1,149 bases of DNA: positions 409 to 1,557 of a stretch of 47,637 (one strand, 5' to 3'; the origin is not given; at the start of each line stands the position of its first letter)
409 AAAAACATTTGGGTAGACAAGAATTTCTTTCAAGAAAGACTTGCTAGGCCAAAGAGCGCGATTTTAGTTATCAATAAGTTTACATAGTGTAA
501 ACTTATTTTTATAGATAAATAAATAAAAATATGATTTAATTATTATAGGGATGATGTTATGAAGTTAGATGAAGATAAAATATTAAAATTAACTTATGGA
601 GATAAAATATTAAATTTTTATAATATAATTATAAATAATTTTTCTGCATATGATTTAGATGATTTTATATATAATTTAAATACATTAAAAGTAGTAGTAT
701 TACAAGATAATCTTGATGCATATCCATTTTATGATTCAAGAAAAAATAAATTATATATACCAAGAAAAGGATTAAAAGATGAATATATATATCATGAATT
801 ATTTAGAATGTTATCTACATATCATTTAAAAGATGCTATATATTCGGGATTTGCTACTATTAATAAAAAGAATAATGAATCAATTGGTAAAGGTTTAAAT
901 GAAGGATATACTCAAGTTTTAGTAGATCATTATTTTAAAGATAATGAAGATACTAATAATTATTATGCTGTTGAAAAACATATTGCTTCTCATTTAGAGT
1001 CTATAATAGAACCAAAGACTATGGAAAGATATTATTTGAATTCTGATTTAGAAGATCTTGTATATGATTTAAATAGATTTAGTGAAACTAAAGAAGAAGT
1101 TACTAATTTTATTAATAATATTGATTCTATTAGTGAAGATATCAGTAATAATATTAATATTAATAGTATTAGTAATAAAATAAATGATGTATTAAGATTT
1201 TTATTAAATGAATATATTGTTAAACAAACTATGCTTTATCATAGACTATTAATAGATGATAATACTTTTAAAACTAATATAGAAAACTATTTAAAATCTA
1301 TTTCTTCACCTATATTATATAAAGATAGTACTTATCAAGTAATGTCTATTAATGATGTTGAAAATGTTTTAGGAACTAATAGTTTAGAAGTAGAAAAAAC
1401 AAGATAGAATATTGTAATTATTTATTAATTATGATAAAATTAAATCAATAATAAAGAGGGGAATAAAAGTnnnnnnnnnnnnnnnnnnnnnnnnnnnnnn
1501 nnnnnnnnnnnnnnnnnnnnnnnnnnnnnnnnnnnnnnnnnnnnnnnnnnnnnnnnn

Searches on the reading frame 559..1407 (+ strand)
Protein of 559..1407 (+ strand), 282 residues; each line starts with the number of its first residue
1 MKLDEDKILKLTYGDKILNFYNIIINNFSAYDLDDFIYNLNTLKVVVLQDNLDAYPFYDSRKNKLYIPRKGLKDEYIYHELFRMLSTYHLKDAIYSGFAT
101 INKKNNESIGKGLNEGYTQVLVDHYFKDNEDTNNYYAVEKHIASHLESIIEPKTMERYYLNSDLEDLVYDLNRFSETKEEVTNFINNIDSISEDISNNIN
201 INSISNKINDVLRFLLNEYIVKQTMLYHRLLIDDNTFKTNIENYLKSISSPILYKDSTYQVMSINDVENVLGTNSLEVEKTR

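Call 16: find_encoding_contigs(protein=window:559-1407:+, flank=10000, max_places=10)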
Protein window:559-1407:+ (282 aa): 7 contigs read that carry it; 5 places shown.
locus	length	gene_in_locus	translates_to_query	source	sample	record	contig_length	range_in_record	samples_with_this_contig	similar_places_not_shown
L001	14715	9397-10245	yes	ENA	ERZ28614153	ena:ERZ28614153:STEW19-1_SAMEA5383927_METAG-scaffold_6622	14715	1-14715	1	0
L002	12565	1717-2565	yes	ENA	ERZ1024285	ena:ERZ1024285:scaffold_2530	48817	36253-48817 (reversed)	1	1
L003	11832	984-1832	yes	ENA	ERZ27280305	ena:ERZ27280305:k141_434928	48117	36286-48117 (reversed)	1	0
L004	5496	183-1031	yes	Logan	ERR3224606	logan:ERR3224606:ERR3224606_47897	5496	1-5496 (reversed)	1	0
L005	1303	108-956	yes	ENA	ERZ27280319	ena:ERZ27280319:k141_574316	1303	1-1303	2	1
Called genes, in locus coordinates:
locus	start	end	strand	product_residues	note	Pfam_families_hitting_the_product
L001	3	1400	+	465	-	?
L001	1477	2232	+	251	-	PF02463:SMC_N, PF00005:ABC_tran, PF13304:AAA_21 (faint)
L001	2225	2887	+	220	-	PF01458:SUFBD_core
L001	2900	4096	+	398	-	PF00155:Aminotran_1_2, PF00266:Aminotran_5, PF01212:Beta_elim_lyase (weak), PF01041:DegT_DnrJ_EryC1 (weak), PF01053:Cys_Met_Meta_PP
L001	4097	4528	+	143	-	PF01592:NifU_N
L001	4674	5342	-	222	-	PF12686:DUF3800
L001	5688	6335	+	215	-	PF00702:Hydrolase, PF13419:HAD_2, PF13242:Hydrolase_like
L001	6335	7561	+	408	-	PF00579:tRNA-synt_1b, PF22421:SYY_C-terminal, PF01479:S4 (weak)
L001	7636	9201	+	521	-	-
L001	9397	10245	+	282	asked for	-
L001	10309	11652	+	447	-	PF02706:Wzz, PF01656:CbiA, PF10609:ParA (weak), PF13614:AAA_31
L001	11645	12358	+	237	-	PF19567:CpsB_CapC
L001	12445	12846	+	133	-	PF01219:DAGK_prokar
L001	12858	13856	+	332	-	-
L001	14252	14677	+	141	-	PF13730:HTH_36 (faint)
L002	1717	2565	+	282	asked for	-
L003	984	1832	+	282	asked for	-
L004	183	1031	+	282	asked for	-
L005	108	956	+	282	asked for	-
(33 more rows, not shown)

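Call 22: find_homologous_proteins(query=L001:7636-9198:+, max_evalue=0.00001)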
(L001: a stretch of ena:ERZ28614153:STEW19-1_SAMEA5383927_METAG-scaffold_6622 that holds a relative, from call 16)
Query L001:7636-9198:+ (521 aa): 5457 proteins with E <= 0.00001 among 8000 candidates; the best 120 are listed.
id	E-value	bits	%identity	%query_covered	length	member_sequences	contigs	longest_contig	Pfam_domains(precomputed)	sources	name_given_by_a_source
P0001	0.0e+0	1155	100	100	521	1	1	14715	-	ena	-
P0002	7.0e-273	924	84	100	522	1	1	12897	-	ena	-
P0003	6.4e-267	904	81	100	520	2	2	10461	-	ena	-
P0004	2.9e-260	882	79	100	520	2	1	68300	-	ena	-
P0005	2.7e-227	774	67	100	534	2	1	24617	-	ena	-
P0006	6.1e-226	769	67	100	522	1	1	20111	-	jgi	-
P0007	5.2e-219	746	66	100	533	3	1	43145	-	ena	-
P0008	3.0e-212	724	55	63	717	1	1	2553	-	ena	-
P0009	1.4e-201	689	61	100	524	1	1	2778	-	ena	-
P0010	2.0e-194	665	59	100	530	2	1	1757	-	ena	-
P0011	3.1e-187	641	57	57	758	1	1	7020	-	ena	-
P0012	2.3e-185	635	85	66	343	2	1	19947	-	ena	-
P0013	3.8e-181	621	61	58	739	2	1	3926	-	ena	-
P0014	1.2e-173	597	55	100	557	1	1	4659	-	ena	-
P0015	3.1e-167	575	71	70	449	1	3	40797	-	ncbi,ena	-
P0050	7.3e-108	380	42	66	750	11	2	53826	PF19789.7,PF07963.18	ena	-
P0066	9.1e-103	363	42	63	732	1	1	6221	PF19789.7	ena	-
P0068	5.0e-102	360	52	70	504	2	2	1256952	PF12389.14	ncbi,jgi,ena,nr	ncbi:MAG: hypothetical protein E7159_00470 [Firmicutes bacterium]|nr:hypothetical protein [Bacillota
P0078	3.6e-99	351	36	99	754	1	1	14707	PF19789.7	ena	-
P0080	1.0e-98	349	39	63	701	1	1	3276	PF19789.7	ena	-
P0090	4.4e-95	337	40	62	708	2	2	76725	PF19789.7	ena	-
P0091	3.3e-94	335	41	63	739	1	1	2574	PF19789.7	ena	-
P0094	1.0e-93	333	41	63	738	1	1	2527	PF19789.7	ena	-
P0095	1.2e-93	333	40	73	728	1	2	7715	PF19789.7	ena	-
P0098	2.5e-93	332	34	99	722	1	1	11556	PF19789.7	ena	-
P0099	9.7e-93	330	34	99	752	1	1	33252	PF19789.7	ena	-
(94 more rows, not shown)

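Call 25: find_encoding_contigs(protein=P0004, flank=10000, max_places=3)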
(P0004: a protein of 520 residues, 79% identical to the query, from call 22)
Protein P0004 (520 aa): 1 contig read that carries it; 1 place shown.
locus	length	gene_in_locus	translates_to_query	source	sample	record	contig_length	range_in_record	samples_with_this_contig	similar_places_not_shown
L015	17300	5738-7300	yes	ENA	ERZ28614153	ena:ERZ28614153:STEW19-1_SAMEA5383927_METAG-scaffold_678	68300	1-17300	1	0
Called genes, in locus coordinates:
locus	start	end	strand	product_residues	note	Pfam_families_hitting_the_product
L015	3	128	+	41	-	?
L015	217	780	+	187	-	PF00085:Thioredoxin (weak)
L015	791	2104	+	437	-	PF08305:NPCBM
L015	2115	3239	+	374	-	PF01594:AI-2E_transport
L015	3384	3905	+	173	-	-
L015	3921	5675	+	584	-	PF01411:tRNA-synt_2c, PF07973:tRNA_SAD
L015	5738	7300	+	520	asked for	-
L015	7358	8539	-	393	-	-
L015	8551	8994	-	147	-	PF13527:Acetyltransf_9, PF13673:Acetyltransf_10 (weak), PF00583:Acetyltransf_1, PF13508:Acetyltransf_7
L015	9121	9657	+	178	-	-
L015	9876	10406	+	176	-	PF10628:CotE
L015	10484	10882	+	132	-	PF00886:Ribosomal_S16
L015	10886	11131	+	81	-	PF13083:KH_KhpA-B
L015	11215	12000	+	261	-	PF01148:CTP_transf_1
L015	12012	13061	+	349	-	PF02163:Peptidase_M50, PF17820:PDZ_6 (weak)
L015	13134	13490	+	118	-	-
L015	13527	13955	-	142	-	PF01741:MscL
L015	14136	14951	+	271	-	-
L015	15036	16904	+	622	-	PF01935:DUF87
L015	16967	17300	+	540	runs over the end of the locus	-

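Call 26: find_encoding_contigs(protein=P0068, flank=10000, max_places=3)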
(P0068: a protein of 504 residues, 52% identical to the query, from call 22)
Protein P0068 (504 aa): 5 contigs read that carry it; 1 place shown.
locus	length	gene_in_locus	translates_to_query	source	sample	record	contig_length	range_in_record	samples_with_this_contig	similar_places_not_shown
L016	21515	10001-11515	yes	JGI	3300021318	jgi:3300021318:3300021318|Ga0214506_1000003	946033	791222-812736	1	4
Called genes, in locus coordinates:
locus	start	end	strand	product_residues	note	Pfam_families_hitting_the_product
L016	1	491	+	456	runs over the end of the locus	PF01336:tRNA_anti-codon, PF00152:tRNA-synt_2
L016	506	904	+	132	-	-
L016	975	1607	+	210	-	-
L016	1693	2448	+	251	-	PF21981:RecX_HTH3 (faint)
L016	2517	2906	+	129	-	PF00011:HSP20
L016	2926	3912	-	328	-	-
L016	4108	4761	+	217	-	PF00849:PseudoU_synth_2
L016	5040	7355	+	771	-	PF03477:ATP-cone, PF13597:NRDD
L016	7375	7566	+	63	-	PF13597:NRDD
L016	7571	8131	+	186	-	PF13353:Fer4_12, PF04055:Radical_SAM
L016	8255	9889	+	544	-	PF12706:Lactamase_B_2 (weak), PF22505:RNase_J_b_CASP, PF07521:RMMBL (weak), PF17770:RNase_J_C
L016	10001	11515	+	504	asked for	PF12389:Peptidase_M73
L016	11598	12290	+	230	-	PF17774:YlmH_RBD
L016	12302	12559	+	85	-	-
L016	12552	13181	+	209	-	PF01226:Form_Nir_trans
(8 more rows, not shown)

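Call 32: find_related_loci(query=A3, collection=metagenome_contigs, flank=10000)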
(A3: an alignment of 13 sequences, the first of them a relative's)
Query A3 (521 aa) in metagenome_contigs; peptide patterns used: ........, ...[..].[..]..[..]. (x = any residue, [..] = any of these).
600 stretches matched a pattern (row limit reached: there are more); 578 encode a relative of the query (tblastn E <= 1e-3); the best 80 are kept; 80 distinct loci.
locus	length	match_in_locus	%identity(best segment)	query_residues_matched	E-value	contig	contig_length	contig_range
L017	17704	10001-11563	67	1-521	0e+0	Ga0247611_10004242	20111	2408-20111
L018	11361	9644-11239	67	1-521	0e+0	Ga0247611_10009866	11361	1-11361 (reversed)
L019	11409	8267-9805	53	13-521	7e-158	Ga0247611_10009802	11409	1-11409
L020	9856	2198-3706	52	24-521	5e-155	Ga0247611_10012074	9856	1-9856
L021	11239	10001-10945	71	208-521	5e-142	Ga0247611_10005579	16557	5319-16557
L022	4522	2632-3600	69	199-521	2e-143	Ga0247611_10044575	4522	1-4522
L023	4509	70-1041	58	200-521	9e-121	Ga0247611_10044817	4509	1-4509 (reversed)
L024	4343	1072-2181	55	155-521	3e-118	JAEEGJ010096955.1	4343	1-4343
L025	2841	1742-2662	59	222-521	5e-116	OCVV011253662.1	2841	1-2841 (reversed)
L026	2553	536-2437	55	193-521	2e-115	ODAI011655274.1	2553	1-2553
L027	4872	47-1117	52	181-521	4e-108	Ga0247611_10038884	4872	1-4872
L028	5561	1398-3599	58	190-521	3e-104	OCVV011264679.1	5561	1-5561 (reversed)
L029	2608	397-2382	56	222-521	3e-107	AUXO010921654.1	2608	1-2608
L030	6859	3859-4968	49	173-521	2e-97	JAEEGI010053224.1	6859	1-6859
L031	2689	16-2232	50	217-521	1e-98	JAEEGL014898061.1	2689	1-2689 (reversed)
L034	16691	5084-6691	38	1-519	3e-86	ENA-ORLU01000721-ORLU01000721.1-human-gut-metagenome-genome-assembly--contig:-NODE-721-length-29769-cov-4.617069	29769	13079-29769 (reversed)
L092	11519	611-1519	43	199-521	2e-63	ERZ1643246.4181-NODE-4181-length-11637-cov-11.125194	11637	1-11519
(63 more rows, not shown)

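Call 41: find_encoding_contigs(protein=P0002, flank=10000, max_places=4)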
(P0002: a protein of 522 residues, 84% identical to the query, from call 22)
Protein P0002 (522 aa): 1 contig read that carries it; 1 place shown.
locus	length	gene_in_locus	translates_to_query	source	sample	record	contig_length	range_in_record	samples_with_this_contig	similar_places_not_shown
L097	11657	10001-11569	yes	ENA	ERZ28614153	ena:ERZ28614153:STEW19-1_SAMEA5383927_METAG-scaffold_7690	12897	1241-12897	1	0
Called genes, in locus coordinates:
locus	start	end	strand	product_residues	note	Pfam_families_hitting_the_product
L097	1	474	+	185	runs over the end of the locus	PF00814:TsaD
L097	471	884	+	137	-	PF00583:Acetyltransf_1, PF13673:Acetyltransf_10, PF13508:Acetyltransf_7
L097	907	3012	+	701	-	PF01844:HNH (weak)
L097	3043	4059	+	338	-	PF00814:TsaD, PF22521:HypF_C_2 (weak)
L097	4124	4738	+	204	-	-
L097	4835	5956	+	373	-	-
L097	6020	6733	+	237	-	PF20772:TACO1_YebC_N, PF01709:Transcrip_reg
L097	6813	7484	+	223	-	PF00072:Response_reg, PF00486:Trans_reg_C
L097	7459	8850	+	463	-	PF00672:HAMP (weak), PF00512:HisKA, PF02518:HATPase_c, PF13589:HATPase_c_3 (weak)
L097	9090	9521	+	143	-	-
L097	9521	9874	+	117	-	-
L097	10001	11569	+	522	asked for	-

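Call 42: find_encoding_contigs(protein=P0003, flank=10000, max_places=4)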
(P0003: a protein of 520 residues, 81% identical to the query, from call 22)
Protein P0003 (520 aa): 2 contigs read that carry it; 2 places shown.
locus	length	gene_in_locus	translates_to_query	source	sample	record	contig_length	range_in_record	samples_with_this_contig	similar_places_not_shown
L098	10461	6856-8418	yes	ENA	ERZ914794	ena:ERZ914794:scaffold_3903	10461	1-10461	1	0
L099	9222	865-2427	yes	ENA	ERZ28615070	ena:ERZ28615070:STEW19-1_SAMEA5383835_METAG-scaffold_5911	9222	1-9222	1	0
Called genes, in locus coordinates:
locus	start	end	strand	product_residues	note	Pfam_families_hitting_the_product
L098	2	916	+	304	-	?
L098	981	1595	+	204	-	-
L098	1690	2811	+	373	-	-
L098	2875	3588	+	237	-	PF20772:TACO1_YebC_N, PF01709:Transcrip_reg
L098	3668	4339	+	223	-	PF00072:Response_reg, PF00486:Trans_reg_C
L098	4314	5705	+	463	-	PF00672:HAMP (weak), PF00512:HisKA, PF02518:HATPase_c, PF13589:HATPase_c_3 (weak)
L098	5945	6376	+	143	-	-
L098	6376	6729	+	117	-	-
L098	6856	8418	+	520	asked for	-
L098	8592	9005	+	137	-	PF00164:Ribosom_S12_S23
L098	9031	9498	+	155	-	PF00177:Ribosomal_S7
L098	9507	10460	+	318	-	?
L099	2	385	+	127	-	?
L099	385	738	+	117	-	-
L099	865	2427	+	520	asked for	-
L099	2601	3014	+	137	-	PF00164:Ribosom_S12_S23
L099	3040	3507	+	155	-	PF00177:Ribosomal_S7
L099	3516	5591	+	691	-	PF00009:GTP_EFTU, PF03144:GTP_EFTU_D2, PF22042:EF-G_D2, PF14492:EFG_III, PF16658:RF3_C (weak), PF03764:EFG_IV, PF00679:EFG_C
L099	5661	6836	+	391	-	PF00009:GTP_EFTU, PF03144:GTP_EFTU_D2, PF03143:GTP_EFTU_D3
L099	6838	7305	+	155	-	-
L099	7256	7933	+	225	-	-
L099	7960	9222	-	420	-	?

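Call 51: find_homologous_proteins(query=A4, max_evalue=1e-20)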
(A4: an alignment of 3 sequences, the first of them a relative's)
Query A4 (3 sequences) (351 aa, profile of the alignment): 1654 proteins with E <= 1e-20 among 8000 candidates; the best 120 are listed.
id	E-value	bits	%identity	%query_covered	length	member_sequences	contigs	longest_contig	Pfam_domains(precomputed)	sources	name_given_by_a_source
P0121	4.4e-186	636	48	97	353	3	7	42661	PF00078.33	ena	-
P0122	1.3e-185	635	47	97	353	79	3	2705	PF00078.33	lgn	-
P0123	1.5e-185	634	48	97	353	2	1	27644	PF00078.33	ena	-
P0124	2.3e-185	634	48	97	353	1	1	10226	PF00078.33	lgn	-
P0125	1.0e-184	632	48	97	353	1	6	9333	PF00078.33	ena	-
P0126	2.0e-181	621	97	100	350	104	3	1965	PF00078.33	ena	-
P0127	8.2e-168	576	84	100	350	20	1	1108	PF00078.33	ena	-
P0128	4.7e-164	564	47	97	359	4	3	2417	PF00078.33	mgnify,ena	mgnify:CR=1 FL=1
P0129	2.1e-160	552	47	97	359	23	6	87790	PF00078.33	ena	-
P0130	4.8e-160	550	80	98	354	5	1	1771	PF00078.33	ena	-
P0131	1.1e-152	526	51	95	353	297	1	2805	PF00078.33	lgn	-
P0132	6.2e-152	524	51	95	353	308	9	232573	PF00078.33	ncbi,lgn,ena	-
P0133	5.0e-151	521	80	92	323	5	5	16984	PF00078.33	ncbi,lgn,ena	-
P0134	5.8e-148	511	51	97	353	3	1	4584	PF00078.33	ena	-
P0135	4.6e-147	508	51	95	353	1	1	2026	PF00078.33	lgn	-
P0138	5.4e-146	504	46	97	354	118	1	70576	PF00078.33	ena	-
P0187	3.1e-125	436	48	96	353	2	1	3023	PF00078.33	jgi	-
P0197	5.2e-122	425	47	95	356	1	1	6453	PF00078.33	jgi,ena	-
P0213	4.5e-119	416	48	97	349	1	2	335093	PF00078.33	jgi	jgi:RNA-directed DNA polymerase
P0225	1.9e-118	414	52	97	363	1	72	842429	PF00078.33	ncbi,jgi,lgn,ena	-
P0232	4.7e-118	412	49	96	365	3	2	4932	PF00078.33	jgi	-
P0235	1.8e-117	410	52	95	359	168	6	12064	PF00078.33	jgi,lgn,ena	-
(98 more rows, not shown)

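Call 53: list_cluster_members(proteins=[P0187, P0197, P0213, P0232, P0235, P0121, P0123, P0125, P0129, P0138])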
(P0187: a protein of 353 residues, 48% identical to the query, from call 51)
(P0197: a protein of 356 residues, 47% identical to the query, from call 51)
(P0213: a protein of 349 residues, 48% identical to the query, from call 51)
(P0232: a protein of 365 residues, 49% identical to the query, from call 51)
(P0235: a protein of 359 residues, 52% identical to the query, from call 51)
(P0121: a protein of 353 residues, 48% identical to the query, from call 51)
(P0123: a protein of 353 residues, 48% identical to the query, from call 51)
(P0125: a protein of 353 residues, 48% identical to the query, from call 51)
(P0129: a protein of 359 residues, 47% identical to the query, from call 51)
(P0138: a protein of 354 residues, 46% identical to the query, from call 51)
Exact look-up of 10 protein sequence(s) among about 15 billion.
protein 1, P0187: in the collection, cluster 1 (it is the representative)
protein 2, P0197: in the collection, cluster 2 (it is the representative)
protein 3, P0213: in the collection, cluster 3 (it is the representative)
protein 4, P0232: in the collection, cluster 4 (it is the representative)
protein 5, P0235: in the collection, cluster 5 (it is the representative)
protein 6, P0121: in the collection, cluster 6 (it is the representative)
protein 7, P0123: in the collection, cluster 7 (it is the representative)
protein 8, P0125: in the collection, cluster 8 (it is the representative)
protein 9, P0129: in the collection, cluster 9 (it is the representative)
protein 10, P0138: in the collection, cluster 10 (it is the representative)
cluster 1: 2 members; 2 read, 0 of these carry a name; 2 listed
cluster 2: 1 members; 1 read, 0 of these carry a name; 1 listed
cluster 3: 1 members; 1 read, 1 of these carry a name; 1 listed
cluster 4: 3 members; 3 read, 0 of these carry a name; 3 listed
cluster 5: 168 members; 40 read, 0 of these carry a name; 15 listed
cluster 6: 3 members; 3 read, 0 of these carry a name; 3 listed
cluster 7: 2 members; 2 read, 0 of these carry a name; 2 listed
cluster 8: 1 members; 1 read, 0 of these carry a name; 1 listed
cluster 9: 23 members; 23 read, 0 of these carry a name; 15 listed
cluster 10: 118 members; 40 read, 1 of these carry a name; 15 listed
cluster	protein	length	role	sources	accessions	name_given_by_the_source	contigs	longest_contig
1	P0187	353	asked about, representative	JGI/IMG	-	-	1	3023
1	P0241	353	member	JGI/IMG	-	-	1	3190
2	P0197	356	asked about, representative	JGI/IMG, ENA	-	-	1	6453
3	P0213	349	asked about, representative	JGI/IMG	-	RNA-directed DNA polymerase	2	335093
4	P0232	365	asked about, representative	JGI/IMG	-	-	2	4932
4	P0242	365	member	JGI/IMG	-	-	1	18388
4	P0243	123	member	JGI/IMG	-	-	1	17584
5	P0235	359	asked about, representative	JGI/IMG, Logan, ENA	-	-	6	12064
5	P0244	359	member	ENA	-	-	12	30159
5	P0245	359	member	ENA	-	-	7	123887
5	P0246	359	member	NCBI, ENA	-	-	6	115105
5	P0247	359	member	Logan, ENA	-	-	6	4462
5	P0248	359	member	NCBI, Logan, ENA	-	-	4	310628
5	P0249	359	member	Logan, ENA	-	-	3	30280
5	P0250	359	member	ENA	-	-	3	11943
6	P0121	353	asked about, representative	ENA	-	-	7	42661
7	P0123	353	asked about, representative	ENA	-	-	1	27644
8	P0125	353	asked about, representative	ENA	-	-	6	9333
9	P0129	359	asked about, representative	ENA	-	-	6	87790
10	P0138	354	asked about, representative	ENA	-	-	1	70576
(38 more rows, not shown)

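Call 54: find_encoding_contigs(protein=P0187, flank=4000, max_places=4)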
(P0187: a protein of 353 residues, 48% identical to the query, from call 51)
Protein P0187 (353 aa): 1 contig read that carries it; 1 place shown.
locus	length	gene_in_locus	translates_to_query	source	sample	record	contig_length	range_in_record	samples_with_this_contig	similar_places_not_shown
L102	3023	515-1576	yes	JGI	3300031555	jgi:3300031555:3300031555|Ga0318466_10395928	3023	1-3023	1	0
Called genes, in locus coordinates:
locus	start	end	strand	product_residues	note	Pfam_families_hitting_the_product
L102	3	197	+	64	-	?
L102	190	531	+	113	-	-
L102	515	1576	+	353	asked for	PF00078:RVT_1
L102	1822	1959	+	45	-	-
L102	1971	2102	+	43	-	-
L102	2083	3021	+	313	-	?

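Call 55: find_encoding_contigs(protein=P0232, flank=4000, max_places=4)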
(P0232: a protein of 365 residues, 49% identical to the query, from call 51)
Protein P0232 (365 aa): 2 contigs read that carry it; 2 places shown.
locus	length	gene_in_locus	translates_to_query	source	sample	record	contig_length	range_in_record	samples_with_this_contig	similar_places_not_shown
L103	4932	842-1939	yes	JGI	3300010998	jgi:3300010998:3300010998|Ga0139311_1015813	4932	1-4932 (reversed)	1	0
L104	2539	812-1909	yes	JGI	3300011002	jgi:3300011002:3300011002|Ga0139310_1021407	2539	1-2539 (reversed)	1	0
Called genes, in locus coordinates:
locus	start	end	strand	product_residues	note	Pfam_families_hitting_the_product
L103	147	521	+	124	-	-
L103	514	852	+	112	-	PF22296:bAvd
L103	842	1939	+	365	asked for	PF00078:RVT_1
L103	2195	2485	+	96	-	-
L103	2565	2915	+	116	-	-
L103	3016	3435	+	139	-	-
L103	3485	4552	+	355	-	PF03462:PCRF, PF00472:RF-1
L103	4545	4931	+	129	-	?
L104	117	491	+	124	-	-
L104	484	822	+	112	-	PF22296:bAvd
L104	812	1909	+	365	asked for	PF00078:RVT_1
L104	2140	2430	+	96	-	-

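Call 56: find_encoding_contigs(protein=P0197, flank=4000, max_places=4)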
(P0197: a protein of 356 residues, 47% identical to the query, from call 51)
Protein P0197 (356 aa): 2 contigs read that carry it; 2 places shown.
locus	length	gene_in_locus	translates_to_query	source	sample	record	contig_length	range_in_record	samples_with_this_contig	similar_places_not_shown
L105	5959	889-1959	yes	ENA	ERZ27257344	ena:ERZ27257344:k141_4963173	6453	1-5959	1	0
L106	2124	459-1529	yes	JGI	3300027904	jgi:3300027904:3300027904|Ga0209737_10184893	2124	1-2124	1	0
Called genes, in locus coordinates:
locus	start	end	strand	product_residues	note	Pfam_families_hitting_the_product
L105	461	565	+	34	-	-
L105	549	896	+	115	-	PF22296:bAvd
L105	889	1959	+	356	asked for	PF00078:RVT_1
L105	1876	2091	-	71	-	-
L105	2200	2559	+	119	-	-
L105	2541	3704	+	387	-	-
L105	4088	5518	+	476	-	PF00587:tRNA-synt_2b, PF03129:HGTP_anticodon, PF09180:ProRS-C_1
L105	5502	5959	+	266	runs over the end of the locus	PF04909:Amidohydro_2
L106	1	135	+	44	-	?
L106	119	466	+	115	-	PF22296:bAvd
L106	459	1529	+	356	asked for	PF00078:RVT_1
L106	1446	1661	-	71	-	-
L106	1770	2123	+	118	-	?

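Call 60: search_protein_families(library=pfam, proteins=[P0001, L092:2573-3625:+, L034:8047-9105:+, L034:7339-7716:+, L034:7707-8063:+, window:559-1404:+], max_evalue=0.1)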
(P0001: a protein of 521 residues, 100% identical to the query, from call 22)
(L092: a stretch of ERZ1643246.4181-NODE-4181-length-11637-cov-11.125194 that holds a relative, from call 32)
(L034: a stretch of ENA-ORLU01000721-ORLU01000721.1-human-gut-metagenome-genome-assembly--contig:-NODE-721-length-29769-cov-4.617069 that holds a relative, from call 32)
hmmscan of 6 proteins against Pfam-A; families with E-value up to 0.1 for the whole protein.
P0001 (521 aa): 0 families

L092:2573-3625:+ (351 aa): 1 family
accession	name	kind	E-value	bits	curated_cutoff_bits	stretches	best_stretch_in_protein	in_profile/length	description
PF00078.32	RVT_1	-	5.2e-18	65.9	29.6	1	61-282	8-204/205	Reverse transcriptase (RNA-dependent DNA polymerase)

L034:8047-9105:+ (353 aa): 1 family
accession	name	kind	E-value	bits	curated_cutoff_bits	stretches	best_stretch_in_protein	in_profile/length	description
PF00078.32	RVT_1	-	3.8e-17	63.1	29.6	1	63-286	8-205/205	Reverse transcriptase (RNA-dependent DNA polymerase)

L034:7339-7716:+ (126 aa): 4 families
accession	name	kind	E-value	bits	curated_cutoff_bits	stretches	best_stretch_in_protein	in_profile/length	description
PF07373.16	CAMP_factor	-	0.01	15.7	23.3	1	56-93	157-194/219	CAMP factor (Cfa)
PF22745.1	Nlig-Ia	-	0.021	15.9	27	1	60-79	17-36/92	DNA ligase-like, N-terminal NAD+-binding domain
PF08282.18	Hydrolase_3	-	0.038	14.2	20.9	1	33-97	70-132/255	haloacid dehalogenase-like hydrolase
PF10820.13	DUF2543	-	0.086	13.5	25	0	69-111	3-45/81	Protein of unknown function (DUF2543)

L034:7707-8063:+ (119 aa): 1 family
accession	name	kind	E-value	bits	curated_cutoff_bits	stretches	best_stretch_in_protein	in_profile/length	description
PF22296.2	bAvd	-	2e-06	28.7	40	1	10-112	2-105/107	bAvd-like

window:559-1404:+ (282 aa): 2 families
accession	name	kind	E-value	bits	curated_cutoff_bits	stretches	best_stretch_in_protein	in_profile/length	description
PF24615.2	Spectrin_Anc-1_2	-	0.012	16.3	28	0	171-211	6-46/105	Nuclear anchorage protein 1, spectrin repeat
PF10167.14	BORCS8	-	0.027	14.9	25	1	128-203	23-97/112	BLOC-1-related complex sub-unit 8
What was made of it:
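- Tried and rejected: No hit (call 60).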

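Call 63: search_solved_structures(query=A5, max_evalue=1)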
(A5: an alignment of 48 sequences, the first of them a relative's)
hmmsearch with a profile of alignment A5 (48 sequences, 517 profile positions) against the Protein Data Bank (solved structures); distinct sequences matched with E-value up to 1: 2.
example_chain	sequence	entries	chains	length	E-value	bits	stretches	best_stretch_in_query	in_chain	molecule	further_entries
6nav_A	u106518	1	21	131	0.0056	18.7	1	11-122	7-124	M9UD72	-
8tib_A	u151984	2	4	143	0.022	16.8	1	11-122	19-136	DUF973 family protein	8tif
